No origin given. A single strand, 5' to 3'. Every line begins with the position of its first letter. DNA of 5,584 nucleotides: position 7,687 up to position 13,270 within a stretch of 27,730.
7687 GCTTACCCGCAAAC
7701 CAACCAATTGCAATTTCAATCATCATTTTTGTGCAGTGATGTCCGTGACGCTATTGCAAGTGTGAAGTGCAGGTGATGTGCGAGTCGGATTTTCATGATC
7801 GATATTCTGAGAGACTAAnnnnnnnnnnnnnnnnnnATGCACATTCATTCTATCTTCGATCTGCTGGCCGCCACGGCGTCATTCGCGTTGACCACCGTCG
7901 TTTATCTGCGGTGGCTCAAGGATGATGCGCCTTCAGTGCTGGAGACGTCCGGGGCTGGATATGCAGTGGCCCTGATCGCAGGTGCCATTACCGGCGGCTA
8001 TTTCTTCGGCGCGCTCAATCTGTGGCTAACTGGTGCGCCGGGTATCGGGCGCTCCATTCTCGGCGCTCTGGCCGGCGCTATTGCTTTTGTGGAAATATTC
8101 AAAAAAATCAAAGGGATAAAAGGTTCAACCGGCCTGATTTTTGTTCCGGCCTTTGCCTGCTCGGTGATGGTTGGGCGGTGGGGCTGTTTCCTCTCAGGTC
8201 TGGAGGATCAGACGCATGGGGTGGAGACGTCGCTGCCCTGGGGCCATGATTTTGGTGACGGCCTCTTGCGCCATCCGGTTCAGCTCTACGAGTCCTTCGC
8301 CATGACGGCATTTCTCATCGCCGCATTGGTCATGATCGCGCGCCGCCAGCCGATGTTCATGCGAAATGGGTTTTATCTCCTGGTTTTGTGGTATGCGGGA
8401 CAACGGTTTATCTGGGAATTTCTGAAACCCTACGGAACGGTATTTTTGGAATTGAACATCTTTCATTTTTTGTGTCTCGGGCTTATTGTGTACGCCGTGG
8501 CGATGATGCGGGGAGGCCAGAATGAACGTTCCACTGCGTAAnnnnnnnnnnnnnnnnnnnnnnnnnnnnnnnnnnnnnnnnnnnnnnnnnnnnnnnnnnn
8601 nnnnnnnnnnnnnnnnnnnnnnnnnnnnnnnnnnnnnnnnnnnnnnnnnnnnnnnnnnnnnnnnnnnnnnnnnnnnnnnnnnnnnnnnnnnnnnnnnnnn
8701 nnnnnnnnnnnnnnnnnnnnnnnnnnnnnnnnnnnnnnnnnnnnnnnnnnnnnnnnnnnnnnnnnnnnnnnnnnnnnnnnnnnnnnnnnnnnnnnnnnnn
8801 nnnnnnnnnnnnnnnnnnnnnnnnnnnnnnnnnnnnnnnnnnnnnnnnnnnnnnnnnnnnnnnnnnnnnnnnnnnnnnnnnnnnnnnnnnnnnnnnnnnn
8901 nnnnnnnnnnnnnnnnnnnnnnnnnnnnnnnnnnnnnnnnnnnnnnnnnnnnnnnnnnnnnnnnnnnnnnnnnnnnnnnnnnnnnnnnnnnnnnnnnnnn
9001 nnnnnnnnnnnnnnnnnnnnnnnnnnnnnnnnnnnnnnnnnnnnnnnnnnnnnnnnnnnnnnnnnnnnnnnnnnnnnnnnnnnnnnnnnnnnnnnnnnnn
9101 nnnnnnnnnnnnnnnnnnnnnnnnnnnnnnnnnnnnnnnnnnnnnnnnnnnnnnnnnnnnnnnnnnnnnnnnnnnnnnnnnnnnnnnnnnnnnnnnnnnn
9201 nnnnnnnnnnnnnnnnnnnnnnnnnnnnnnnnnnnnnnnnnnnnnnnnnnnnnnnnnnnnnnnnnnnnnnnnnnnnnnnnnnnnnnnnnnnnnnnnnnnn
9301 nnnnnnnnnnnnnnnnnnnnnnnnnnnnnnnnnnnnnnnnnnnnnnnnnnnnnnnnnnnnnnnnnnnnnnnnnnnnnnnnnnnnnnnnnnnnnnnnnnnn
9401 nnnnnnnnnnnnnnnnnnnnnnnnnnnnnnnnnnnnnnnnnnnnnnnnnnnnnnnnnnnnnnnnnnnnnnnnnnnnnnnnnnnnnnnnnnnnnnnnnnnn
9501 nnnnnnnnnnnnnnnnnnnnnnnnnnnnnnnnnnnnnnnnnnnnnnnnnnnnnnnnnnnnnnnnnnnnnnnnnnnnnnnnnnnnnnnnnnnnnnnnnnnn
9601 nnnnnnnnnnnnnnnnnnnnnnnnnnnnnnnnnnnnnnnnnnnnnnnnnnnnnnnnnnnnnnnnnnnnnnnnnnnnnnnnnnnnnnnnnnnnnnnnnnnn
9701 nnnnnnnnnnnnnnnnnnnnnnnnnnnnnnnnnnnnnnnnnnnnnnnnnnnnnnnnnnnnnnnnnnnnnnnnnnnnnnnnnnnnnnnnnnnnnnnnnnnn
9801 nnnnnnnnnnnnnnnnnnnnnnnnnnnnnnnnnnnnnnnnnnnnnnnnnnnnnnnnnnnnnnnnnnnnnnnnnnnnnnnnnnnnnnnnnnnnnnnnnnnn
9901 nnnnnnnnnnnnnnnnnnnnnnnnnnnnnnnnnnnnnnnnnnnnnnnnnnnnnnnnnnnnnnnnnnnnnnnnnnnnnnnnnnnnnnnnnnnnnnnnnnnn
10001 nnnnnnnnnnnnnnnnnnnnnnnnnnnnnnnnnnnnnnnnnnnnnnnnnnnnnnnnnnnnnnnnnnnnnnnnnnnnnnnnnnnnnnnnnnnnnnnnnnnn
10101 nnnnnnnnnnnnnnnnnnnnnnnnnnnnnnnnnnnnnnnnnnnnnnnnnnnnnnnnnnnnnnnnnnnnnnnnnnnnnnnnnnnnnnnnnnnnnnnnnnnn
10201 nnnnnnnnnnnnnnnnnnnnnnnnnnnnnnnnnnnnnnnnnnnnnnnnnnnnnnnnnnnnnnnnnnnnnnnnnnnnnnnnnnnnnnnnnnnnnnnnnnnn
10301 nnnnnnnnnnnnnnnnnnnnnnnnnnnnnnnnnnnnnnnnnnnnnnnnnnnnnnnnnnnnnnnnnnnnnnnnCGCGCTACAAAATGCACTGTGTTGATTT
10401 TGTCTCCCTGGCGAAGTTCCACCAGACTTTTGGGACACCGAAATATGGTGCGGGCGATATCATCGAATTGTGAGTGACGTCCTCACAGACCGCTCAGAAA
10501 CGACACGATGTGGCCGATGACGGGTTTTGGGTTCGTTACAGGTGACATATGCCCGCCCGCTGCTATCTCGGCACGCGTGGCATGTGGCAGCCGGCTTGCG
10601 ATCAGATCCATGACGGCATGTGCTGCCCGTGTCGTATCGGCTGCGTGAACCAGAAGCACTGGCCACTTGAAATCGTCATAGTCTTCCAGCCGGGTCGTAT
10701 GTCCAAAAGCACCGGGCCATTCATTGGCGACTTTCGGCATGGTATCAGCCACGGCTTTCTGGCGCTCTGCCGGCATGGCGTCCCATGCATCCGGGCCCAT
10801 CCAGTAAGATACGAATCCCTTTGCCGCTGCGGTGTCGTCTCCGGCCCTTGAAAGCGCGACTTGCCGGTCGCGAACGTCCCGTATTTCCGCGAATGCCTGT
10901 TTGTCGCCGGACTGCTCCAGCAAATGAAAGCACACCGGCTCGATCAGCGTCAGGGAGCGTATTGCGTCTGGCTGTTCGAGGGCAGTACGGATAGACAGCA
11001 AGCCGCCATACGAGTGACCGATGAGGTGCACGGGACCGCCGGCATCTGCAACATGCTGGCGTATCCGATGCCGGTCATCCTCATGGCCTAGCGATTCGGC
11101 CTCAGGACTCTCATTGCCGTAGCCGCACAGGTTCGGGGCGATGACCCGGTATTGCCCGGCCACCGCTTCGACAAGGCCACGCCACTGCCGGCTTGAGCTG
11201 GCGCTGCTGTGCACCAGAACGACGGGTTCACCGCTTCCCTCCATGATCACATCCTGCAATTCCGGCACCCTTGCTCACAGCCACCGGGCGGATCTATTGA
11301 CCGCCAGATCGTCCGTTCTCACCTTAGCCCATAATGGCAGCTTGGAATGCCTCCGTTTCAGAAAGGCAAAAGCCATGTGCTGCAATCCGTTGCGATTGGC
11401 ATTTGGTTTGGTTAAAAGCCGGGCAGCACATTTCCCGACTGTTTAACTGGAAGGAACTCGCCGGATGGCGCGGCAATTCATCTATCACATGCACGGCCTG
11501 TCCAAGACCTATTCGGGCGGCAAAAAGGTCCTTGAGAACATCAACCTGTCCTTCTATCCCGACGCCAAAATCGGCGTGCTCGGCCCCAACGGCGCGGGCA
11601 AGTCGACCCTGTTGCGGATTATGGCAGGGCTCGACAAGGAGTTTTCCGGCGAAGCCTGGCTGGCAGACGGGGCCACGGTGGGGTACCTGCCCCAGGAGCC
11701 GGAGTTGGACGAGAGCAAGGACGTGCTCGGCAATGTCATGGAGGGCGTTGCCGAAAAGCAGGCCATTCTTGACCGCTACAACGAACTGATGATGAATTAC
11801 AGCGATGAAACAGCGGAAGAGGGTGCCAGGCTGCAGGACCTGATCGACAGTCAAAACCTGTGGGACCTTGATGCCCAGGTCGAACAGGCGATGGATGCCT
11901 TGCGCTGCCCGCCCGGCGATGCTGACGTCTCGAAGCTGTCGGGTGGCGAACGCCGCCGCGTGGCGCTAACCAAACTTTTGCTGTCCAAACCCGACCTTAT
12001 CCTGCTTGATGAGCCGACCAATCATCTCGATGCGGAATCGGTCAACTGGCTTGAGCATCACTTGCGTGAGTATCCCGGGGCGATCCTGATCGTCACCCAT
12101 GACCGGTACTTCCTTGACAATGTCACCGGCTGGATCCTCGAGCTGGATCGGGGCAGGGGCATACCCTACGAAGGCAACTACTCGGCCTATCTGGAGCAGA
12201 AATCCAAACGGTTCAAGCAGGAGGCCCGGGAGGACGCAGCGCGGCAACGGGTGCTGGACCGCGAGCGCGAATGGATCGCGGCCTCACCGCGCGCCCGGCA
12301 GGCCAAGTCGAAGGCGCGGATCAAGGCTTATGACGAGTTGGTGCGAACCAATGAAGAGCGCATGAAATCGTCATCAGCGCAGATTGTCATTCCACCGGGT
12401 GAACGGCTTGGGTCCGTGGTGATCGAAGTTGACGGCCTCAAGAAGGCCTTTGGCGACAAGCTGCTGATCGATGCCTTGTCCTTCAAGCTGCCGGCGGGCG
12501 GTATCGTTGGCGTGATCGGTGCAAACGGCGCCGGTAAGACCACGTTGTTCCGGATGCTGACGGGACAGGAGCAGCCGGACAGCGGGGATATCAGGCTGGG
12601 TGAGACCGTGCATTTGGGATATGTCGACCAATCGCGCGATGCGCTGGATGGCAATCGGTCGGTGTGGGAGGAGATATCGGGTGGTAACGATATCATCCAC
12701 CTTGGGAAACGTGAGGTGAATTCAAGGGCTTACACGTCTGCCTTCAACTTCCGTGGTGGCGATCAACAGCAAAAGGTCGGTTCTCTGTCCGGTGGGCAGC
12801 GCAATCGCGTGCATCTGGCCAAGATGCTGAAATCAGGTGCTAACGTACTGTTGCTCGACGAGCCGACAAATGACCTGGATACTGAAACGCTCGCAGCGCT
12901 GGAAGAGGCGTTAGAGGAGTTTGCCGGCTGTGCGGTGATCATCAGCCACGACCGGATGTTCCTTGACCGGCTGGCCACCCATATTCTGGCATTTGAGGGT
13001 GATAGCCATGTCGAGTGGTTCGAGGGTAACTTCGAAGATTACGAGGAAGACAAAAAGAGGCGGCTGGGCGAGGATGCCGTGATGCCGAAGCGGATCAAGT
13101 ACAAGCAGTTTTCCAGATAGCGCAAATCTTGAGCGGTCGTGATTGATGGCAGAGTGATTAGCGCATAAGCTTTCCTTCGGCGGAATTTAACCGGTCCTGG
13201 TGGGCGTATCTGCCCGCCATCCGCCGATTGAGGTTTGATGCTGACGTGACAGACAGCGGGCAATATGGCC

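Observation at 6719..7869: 1.1-kb AT-rich insertion flanked by 33-bp direct repeats that duplicate the start codon and first 11 codons of the Lgt-like gene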

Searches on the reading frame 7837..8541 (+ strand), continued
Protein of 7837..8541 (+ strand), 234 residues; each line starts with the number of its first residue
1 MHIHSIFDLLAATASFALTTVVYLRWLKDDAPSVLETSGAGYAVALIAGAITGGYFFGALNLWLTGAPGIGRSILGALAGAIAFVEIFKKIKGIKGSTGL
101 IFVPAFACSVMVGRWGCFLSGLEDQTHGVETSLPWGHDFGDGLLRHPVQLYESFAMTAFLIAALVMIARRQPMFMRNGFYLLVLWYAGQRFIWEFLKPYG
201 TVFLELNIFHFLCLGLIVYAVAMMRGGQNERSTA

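Call 69: search_protein_families(library=pfam, proteins=[L055:4428-5969:+, L059:4765-6012:-, L062:4796-5998:+, L063:5261-5827:-, L064:5012-5998:-, L065:4407-5045:-, L001:3800-5791:+, L067:4719-5654:+, L045:4327-5715:+, L066:3540-5924:-], max_evalue=0.0001)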
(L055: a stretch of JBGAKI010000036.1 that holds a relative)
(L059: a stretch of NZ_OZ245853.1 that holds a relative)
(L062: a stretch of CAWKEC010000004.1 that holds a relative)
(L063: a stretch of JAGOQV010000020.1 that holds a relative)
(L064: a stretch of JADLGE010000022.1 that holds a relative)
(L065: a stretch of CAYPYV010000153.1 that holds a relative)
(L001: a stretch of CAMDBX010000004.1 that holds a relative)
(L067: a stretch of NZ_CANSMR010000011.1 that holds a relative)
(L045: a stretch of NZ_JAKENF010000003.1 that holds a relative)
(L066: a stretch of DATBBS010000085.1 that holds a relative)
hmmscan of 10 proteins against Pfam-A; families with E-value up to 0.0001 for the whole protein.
L055:4428-5969:+ (513 aa): 0 families

L059:4765-6012:- (415 aa): 2 families
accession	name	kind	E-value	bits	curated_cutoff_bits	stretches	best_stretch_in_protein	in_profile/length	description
PF00293.34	NUDIX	-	1.3e-20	74.2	21.1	1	289-404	4-130/134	NUDIX domain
PF14815.12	NUDIX_4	-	4.1e-07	30.2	35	1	295-396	5-102/113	NUDIX domain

L062:4796-5998:+ (400 aa): 2 families
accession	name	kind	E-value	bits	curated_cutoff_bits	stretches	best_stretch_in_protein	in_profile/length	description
PF07690.21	MFS_1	-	7.8e-51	173.5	33.4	1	17-351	1-347/347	Major Facilitator Superfamily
PF00083.30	Sugar_tr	-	9.4e-10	38.4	22.3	1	49-190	48-194/452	Sugar (and other) transporter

L063:5261-5827:- (188 aa): 0 families

L064:5012-5998:- (328 aa): 2 families
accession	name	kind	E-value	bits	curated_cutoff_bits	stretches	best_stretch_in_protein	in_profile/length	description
PF00378.25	ECH_1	-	5.6e-48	163.9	27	1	79-323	6-249/251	Enoyl-CoA hydratase/isomerase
PF16113.10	ECH_2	-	1.6e-22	80.9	27.2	1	81-264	3-187/335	Enoyl-CoA hydratase/isomerase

L065:4407-5045:- (212 aa): 2 families
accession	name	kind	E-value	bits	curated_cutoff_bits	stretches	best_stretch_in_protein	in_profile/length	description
PF13505.12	OMP_b-brl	-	7.7e-13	49.4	28.7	1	14-212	4-175/175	Outer membrane protein beta-barrel domain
PF01389.23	OmpA_membrane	-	1.3e-05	25.5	21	1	41-180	6-148/180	OmpA-like transmembrane domain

L001:3800-5791:+ (663 aa): 3 families
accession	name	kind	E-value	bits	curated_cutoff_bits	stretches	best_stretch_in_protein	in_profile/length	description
PF01968.24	Hydantoinase_A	-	1.7e-32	113.3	22.9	1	192-565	1-284/291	Hydantoinase/oxoprolinase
PF05378.19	Hydant_A_N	-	1.5e-27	96.9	25.2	1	8-170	2-173/176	Hydantoinase/oxoprolinase N-terminal region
PF13941.12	MutL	-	6.4e-05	22.3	27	0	10-60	4-55/450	MutL protein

L067:4719-5654:+ (311 aa): 1 family
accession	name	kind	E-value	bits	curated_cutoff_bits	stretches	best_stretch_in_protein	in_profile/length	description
PF13545.12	HTH_Crp_2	-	4.8e-14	52.5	27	1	215-281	1-68/70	Crp-like helix-turn-helix domain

L045:4327-5715:+ (462 aa): 0 families

L066:3540-5924:- (794 aa): 0 families

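Call 75: find_related_loci(query=window:7837-8541:+, collection=metagenome_contigs, flank=10000)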
Query window:7837-8541:+ (234 aa) in metagenome_contigs; peptide patterns used: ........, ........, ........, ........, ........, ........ (x = any residue, [..] = any of these).
493 stretches matched a pattern; 299 encode a relative of the query (tblastn E <= 1e-3); the best 80 are kept; 80 distinct loci.
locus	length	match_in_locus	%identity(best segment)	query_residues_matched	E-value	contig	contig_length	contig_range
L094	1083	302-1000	64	1-234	5e-106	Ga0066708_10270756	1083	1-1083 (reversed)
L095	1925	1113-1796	67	3-232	6e-96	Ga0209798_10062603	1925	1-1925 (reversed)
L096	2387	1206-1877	66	3-227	8e-93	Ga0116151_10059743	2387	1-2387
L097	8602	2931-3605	65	3-228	5e-90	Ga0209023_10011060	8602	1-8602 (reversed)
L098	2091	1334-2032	64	1-234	1e-92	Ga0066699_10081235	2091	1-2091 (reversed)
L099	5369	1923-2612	63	3-234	2e-88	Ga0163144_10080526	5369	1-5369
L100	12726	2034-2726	60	1-232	2e-88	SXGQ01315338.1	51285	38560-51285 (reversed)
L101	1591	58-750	60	1-232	2e-93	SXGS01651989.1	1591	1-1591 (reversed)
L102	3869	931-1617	60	3-232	7e-87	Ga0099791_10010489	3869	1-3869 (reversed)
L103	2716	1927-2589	62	3-224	1e-87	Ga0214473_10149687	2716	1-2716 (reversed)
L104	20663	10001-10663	63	3-224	1e-84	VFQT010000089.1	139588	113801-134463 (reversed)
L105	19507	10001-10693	62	1-232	2e-82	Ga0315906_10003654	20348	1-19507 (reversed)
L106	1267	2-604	64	30-233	7e-88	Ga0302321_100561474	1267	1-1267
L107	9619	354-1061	59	1-234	3e-81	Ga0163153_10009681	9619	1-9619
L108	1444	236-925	61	3-234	1e-86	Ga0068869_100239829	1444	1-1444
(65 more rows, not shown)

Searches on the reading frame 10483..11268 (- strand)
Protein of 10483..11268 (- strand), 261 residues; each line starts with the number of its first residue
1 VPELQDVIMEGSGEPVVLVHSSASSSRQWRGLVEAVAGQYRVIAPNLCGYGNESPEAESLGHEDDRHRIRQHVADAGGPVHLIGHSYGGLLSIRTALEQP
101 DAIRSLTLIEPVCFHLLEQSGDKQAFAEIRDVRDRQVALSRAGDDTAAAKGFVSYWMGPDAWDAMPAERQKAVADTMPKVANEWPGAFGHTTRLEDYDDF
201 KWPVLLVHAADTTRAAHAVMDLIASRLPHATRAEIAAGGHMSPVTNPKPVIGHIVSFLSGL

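Call 14: search_protein_families(library=pfam, proteins=[window:10483-11268:-], max_evalue=0.001)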
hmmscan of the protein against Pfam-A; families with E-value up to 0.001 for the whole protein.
window:10483-11268:- (261 aa): 5 families
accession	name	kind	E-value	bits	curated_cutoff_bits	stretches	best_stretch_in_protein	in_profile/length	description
PF00561.26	Abhydrolase_1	-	8.8e-26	91.5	25.8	1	15-247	2-245/245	alpha/beta hydrolase fold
PF12697.13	Abhydrolase_6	-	1.4e-20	75.4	26.3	1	16-250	1-214/217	Alpha/beta hydrolase family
PF12146.15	Hydrolase_4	-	8.5e-07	28.9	27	1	16-131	7-131/239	Serine aminopeptidase, S33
PF00975.26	Thioesterase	-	3.3e-06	27.9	26.4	1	15-108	2-99/226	Thioesterase domain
PF07819.20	PGAP1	-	2.1e-05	24.8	24.3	0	11-42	2-33/233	PGAP1-like alpha/beta domain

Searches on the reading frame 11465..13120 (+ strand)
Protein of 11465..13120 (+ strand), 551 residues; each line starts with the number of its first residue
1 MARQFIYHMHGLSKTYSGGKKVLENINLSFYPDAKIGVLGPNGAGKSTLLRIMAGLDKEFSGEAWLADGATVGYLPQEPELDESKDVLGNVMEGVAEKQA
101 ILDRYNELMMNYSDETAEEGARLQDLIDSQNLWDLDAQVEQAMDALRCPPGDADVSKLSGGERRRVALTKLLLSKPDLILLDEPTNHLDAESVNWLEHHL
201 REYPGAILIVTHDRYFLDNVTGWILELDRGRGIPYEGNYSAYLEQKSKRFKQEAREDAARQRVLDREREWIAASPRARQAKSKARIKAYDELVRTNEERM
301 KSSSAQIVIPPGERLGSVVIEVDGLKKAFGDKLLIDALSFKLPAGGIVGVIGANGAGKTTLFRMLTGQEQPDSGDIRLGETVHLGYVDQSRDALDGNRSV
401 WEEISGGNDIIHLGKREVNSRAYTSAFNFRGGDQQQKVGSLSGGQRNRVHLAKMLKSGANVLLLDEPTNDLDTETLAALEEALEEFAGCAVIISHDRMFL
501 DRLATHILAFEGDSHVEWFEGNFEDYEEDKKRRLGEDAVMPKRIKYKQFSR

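Call 46: search_protein_families(library=pfam, proteins=[window:11465-13120:+], max_evalue=0.001)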
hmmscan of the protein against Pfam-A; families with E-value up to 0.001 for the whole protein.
window:11465-13120:+ (551 aa): 14 families
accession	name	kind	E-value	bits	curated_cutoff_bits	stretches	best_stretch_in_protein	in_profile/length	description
PF00005.33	ABC_tran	-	8.2e-54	182.4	25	2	336-469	2-137/137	ABC transporter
PF13304.12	AAA_21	-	1.7e-16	61.6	27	0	37-56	3-22/304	AAA domain, putative AbiEii toxin, Type IV TA system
PF12848.13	ABC_tran_Xtn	-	2.9e-14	53.4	25.9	1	225-301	1-79/85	ABC transporter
PF02463.25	SMC_N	-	7.7e-09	35.7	40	0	157-219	136-204/220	RecF/RecN/SMC N terminal domain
PF13476.12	AAA_23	-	3.6e-06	28.2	27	0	344-366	18-40/201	AAA domain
PF13401.12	AAA_22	-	8e-06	26.6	27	0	346-389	6-43/130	AAA domain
PF13555.12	AAA_29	-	1.4e-05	25.2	27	0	37-50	26-39/61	P-loop containing region of AAA domain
PF13238.12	AAA_18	-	5.6e-05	24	29.4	0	36-150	1-101/128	AAA domain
PF01926.29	MMR_HSR1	-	5.8e-05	23.6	21.9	0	348-375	2-28/113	50S ribosome-binding GTPase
PF13166.12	AAA_13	-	0.00011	21.5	36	0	352-370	23-41/713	AAA domain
PF05783.17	DLIC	-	0.00025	20.5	19.7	0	340-392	20-70/471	Dynein light intermediate chain (DLIC)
PF13521.12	AAA_28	-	0.00027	21.7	27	0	350-368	4-22/164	AAA domain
PF03193.22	RsgA_GTPase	-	0.00066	20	30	0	335-377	97-138/174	RsgA GTPase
PF25199.1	nSTAND_NTPase5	-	0.00086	19.6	34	0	37-53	45-61/145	Novel STAND NTPase 5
